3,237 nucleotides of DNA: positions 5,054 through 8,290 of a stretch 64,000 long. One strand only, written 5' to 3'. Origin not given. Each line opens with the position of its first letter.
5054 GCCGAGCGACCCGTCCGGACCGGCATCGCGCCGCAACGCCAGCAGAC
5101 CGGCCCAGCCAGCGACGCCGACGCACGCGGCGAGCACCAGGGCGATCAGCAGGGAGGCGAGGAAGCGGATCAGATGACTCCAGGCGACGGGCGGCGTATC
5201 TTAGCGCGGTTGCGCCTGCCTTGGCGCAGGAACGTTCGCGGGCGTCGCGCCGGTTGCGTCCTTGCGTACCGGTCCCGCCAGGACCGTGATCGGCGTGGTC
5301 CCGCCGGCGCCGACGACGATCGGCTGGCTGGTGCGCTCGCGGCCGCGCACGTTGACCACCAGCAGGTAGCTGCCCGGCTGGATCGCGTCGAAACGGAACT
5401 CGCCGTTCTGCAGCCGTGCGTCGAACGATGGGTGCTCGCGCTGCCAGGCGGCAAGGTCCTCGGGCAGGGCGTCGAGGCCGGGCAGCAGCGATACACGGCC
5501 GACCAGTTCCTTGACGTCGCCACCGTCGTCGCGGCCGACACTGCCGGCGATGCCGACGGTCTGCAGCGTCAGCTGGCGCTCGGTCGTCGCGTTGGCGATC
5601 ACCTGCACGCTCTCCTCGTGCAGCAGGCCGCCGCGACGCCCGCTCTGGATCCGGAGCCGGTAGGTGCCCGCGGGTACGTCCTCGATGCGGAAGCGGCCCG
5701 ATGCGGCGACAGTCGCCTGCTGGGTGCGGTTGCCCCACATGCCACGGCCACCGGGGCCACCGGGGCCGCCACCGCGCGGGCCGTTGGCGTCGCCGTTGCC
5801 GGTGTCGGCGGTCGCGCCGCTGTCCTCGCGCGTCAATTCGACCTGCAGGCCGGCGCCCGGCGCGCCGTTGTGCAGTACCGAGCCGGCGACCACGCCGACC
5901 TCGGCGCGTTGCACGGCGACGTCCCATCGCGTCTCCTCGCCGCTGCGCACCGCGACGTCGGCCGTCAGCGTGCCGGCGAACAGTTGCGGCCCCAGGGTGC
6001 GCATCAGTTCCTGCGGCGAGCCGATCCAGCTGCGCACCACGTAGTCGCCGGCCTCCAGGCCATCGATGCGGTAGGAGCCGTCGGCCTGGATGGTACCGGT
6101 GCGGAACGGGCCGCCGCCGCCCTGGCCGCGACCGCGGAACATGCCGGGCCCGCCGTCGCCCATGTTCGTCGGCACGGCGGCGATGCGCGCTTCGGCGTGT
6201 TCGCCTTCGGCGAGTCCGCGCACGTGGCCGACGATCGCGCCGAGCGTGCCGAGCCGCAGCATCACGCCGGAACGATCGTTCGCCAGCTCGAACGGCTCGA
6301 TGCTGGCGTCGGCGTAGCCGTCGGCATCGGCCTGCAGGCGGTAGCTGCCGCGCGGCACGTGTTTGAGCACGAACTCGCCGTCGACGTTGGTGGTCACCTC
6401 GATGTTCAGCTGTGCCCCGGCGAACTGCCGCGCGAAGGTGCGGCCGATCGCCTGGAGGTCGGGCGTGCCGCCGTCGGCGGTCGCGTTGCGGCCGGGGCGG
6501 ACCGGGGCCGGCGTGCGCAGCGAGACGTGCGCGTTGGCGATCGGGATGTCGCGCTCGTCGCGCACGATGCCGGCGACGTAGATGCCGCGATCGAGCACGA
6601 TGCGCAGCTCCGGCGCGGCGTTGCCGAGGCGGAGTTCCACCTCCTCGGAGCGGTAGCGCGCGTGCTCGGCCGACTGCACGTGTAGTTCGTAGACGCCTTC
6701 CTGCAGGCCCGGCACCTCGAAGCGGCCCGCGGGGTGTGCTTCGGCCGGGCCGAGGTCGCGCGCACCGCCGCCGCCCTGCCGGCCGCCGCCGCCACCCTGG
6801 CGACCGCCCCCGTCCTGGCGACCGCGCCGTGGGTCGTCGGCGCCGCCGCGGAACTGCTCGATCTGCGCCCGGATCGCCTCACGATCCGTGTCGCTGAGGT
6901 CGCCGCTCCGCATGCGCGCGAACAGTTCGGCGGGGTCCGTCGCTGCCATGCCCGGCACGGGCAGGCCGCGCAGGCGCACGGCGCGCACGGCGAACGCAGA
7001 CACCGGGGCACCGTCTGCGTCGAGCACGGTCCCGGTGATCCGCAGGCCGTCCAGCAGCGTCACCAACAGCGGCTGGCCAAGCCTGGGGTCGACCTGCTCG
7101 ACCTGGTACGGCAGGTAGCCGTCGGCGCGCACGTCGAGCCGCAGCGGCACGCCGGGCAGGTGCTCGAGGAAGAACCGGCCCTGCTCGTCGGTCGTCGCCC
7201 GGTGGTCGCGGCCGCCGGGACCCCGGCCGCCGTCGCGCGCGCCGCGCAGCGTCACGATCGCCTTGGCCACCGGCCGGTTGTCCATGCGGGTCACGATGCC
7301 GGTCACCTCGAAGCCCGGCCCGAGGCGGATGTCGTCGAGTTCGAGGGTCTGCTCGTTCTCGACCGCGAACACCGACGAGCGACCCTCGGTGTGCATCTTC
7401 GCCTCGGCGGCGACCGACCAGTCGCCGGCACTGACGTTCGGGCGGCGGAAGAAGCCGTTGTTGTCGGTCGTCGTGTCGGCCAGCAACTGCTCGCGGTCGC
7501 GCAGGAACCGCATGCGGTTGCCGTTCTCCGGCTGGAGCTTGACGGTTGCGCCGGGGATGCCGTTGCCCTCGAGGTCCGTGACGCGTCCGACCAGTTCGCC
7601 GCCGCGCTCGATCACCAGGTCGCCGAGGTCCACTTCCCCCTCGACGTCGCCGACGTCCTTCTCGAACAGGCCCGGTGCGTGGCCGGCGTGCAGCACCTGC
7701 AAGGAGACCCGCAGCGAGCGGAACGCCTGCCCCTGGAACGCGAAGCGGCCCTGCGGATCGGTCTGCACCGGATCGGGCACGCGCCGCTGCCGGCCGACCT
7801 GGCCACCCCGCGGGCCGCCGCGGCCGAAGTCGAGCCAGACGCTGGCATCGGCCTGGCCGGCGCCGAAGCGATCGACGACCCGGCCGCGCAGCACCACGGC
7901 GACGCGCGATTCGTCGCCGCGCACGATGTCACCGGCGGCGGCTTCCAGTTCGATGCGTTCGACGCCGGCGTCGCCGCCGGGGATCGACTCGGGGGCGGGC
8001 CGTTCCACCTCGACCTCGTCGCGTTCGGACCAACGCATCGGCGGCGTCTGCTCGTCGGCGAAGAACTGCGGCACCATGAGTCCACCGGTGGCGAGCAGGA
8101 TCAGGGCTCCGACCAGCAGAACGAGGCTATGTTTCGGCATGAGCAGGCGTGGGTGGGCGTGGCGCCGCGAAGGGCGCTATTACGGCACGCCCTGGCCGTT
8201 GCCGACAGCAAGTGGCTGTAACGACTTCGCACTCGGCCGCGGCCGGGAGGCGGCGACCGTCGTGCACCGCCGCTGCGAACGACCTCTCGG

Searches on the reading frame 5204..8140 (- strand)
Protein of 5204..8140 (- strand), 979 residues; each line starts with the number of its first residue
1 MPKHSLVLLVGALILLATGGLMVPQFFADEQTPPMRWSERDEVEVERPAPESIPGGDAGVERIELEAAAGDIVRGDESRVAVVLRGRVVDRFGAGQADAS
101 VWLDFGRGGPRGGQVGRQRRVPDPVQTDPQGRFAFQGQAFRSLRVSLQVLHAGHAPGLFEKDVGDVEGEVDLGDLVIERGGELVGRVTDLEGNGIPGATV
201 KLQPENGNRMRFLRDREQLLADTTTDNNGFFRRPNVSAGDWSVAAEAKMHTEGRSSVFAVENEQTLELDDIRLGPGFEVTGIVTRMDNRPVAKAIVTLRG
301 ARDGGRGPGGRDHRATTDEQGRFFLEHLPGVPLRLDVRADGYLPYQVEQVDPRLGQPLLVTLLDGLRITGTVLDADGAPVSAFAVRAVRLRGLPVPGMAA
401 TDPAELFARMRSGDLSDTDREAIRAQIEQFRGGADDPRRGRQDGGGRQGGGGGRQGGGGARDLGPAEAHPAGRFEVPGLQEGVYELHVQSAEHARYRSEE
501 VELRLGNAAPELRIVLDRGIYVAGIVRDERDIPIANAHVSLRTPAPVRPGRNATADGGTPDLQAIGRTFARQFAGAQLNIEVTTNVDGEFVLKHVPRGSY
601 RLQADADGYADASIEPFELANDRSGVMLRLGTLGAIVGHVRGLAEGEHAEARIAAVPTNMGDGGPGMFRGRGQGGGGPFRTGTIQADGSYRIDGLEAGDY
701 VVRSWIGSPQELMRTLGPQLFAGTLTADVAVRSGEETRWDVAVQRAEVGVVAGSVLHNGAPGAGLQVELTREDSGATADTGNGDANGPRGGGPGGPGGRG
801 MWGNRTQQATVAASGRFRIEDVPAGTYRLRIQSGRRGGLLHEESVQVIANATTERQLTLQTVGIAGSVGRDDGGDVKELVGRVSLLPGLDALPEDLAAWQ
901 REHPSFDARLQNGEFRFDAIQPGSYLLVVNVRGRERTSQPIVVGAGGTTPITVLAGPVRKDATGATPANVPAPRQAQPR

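Call 6: search_protein_families(library=pfam, proteins=[window:5204-8140:-], max_evalue=0.01)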
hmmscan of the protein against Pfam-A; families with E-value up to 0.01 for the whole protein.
window:5204-8140:- (979 aa): 12 families
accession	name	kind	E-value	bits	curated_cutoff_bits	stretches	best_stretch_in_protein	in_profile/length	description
PF13620.12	CarboxypepD_reg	-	1.7e-65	217.8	32.3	5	183-273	2-81/82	Carboxypeptidase regulatory-like domain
PF14686.12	fn3_3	-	3.6e-19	68.7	24.4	2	895-949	14-73/75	Polysaccharide lyase family 4, domain II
PF13715.12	CarbopepD_reg_2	-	4.8e-19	68.6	32.2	1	578-614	24-60/88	CarboxypepD_reg-like domain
PF09430.16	EMC7_beta-sandw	-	2.3e-15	57.3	26.6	1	575-609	17-50/122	ER membrane protein complex subunit 7, beta-sandwich domain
PF17210.9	SdrD_B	-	4e-12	46.8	29.7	0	188-248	17-67/112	SdrD B-like domain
PF17802.7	SpaA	-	1e-11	45.3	23.1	0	189-243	9-56/91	Prealbumin-like fold domain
PF10670.15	DUF4198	-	4.3e-07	30.7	34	0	179-247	145-207/209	Domain of unknown function (DUF4198)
PF20598.4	DUF6795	-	6.3e-06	26.9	27.4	0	279-326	1-44/103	Domain of unknown function (DUF6795)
PF02369.22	Big_1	-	7.1e-05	23.3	34.9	0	185-232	23-63/93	Bacterial Ig-like domain (group 1)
PF23193.1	NOMO_3rd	-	0.00017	22.1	27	0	576-605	56-85/120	NOMO third transthyretin-like domain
PF00775.27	Dioxygenase_C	-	0.00065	19.6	27.3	0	183-238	32-93/182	Dioxygenase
PF11974.14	bMG3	-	0.0057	17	34.9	0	202-269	25-94/103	Bacterial alpha-2-macroglobulin MG3 domain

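Call 7: search_protein_families(library=ncbifam, proteins=[window:5204-8140:-], max_evalue=0.01)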
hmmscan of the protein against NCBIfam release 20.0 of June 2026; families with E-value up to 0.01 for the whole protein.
window:5204-8140:- (979 aa): 4 families
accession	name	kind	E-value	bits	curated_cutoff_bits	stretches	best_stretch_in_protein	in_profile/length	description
NF052345.1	S_layer_anammox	exception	5.1e-12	44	1400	1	180-296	1312-1417/1596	Kustd1514 family S-layer glycoprotein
TIGR04134.1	lipo_with_rSAM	hypoth_equivalog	2.1e-06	27.8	39.8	0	277-327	40-91/150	radical SAM-associated putative lipoprotein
NF058648.1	ECF_sub_HI1622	equivalog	0.00085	19.3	100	0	210-248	44-83/180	NikL family nickel/cobalt ECF transporter subunit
NF045619.1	adhes_GNV_Cterm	subfamily_domain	0.0023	17.2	180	0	811-870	307-369/458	BapA/Bap/LapF family large adhesin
